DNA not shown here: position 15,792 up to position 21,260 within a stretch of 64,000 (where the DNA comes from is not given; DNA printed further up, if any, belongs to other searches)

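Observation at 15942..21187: Giant MYXO-CTERM-anchored M36 fungalysin-type protease with a PA domain and five PKD-like domains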

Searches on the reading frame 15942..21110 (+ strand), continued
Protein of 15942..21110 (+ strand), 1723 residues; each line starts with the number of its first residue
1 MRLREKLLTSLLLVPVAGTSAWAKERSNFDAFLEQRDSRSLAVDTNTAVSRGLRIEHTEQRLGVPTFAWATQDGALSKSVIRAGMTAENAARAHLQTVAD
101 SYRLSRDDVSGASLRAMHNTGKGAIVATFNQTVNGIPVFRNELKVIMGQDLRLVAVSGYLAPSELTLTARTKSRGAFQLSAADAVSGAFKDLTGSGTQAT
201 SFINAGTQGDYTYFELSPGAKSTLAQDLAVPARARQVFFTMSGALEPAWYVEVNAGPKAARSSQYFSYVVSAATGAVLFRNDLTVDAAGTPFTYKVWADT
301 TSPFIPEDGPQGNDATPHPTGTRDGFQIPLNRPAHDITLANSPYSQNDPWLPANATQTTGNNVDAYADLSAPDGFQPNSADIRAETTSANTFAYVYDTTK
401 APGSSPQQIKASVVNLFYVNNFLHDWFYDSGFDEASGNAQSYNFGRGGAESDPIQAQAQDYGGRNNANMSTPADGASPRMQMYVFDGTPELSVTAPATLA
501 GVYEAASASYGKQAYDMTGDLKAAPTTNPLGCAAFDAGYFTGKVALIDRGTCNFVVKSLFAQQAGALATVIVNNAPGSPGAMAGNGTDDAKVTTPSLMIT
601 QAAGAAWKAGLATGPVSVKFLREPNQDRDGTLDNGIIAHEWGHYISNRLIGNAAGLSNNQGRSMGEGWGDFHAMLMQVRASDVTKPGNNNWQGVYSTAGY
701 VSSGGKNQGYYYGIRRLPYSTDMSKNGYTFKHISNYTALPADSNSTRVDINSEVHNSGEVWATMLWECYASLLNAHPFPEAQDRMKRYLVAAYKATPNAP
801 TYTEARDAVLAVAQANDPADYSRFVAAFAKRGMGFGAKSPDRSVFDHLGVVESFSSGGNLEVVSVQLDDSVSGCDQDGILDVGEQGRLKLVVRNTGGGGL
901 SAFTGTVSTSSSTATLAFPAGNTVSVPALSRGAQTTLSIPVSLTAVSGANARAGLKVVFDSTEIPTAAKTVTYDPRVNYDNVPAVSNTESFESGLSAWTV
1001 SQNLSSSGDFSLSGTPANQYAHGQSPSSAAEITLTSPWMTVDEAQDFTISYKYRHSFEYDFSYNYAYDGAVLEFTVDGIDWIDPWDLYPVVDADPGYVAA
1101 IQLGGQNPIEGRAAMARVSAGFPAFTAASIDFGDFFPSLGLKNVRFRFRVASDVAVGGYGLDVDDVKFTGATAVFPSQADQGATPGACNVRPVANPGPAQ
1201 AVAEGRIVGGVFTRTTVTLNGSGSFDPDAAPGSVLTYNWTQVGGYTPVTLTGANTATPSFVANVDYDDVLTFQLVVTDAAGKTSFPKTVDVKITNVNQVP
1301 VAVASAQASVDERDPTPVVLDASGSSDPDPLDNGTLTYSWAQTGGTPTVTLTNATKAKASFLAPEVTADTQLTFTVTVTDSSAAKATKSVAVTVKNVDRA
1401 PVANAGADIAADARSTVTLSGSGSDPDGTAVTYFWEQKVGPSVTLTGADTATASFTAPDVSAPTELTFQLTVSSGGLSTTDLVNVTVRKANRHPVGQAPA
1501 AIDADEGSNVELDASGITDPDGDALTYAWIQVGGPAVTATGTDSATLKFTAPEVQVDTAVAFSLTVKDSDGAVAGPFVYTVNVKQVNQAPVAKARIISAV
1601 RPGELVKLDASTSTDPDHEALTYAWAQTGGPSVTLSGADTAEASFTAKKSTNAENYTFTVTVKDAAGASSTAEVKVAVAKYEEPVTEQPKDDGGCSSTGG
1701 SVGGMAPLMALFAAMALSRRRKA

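Call 53: list_cluster_members(proteins=[P0060, P0058])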
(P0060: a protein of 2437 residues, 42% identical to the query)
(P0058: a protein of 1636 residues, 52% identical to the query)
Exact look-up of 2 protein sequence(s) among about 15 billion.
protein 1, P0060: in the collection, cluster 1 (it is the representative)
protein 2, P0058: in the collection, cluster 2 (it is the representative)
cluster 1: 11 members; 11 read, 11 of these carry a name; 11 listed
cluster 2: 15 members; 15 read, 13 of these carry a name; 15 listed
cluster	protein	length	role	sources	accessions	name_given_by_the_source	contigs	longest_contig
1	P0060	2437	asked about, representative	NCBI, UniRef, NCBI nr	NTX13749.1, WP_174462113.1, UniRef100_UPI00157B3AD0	tandem-95 repeat protein [Myxococcus sp. CA056] | myxosortase-dependent M36 family metallopeptidase n=1 Tax=Myxococcus sp. CA056 ...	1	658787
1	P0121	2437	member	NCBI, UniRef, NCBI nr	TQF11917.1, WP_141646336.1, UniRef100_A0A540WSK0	tandem-95 repeat protein [Myxococcus ... | Tandem-95 repeat protein n=1 Tax=Myxococcus ... | myxosortase-dependent M36 family metallopeptidase [Myxococcus ...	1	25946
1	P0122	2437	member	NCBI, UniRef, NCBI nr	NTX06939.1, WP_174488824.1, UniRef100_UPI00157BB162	myxosortase-dependent M36 family metallopeptidase [Myxococcus sp. CA040A] | myxosortase-dependent M36 family metallopeptidase n=1 Tax=Myxococcus sp. CA040A ... | tandem-95 repeat protein [Myxococcus sp. CA040A]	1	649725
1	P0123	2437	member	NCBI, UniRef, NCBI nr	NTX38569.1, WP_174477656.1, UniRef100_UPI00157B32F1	tandem-95 repeat protein [Myxococcus sp. CA033] | myxosortase-dependent M36 family metallopeptidase n=1 Tax=Myxococcus sp. CA033 ...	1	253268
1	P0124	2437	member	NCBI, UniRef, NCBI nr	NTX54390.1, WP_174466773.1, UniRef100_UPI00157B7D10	myxosortase-dependent M36 family metallopeptidase [Myxococcus sp. CA039A] | myxosortase-dependent M36 family metallopeptidase n=1 Tax=Myxococcus sp. CA039A ... | tandem-95 repeat protein [Myxococcus sp. CA039A]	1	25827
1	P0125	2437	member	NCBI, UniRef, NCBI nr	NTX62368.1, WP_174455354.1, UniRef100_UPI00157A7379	tandem-95 repeat protein [Myxococcus sp. CA051A] | myxosortase-dependent M36 family metallopeptidase n=1 Tax=Myxococcus sp. CA051A ...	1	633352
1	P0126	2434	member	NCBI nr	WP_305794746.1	myxosortase-dependent M36 family metallopeptidase [Myxococcus sp. CA040A]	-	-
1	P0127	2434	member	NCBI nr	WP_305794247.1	myxosortase-dependent M36 family metallopeptidase [Myxococcus sp. CA056]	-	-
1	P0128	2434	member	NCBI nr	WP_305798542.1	myxosortase-dependent M36 family metallopeptidase [Myxococcus sp. CA033]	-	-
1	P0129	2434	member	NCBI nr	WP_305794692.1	myxosortase-dependent M36 family metallopeptidase [Myxococcus sp. CA051A]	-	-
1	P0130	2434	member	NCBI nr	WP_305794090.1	myxosortase-dependent M36 family metallopeptidase [Myxococcus sp. CA039A]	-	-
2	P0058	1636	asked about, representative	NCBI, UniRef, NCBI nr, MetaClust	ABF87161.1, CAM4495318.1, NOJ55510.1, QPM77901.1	peptidase, M36 (fungalysin) family [Myxococcus xanthus DK 1622] | Peptidase, M36 (Fungalysin) family n=1 Tax=Myxococcus xanthus (strain DK1622) ... | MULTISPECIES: myxosortase-dependent M36 family metallopeptidase [Myxococcus]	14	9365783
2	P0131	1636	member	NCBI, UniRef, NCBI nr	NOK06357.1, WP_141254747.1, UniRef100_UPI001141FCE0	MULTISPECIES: myxosortase-dependent M36 family metallopeptidase [Myxococcus] | myxosortase-dependent M36 family metallopeptidase n=1 Tax=Myxococcus TaxID=32 ...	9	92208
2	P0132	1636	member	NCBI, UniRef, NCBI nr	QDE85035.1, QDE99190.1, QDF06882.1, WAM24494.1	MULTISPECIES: myxosortase-dependent M36 family metallopeptidase [Myxococcus] | myxosortase-dependent M36 family metallopeptidase n=1 Tax=Myxococcus TaxID=32 ...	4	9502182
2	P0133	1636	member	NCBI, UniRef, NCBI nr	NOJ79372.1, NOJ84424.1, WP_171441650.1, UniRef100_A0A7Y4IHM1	myxosortase-dependent M36 family metallopeptidase [Myxococcus xanthus] | Histidine kinase n=1 Tax=Myxococcus xanthus TaxID=34 RepID=A0A7Y4IHM1_MYXXA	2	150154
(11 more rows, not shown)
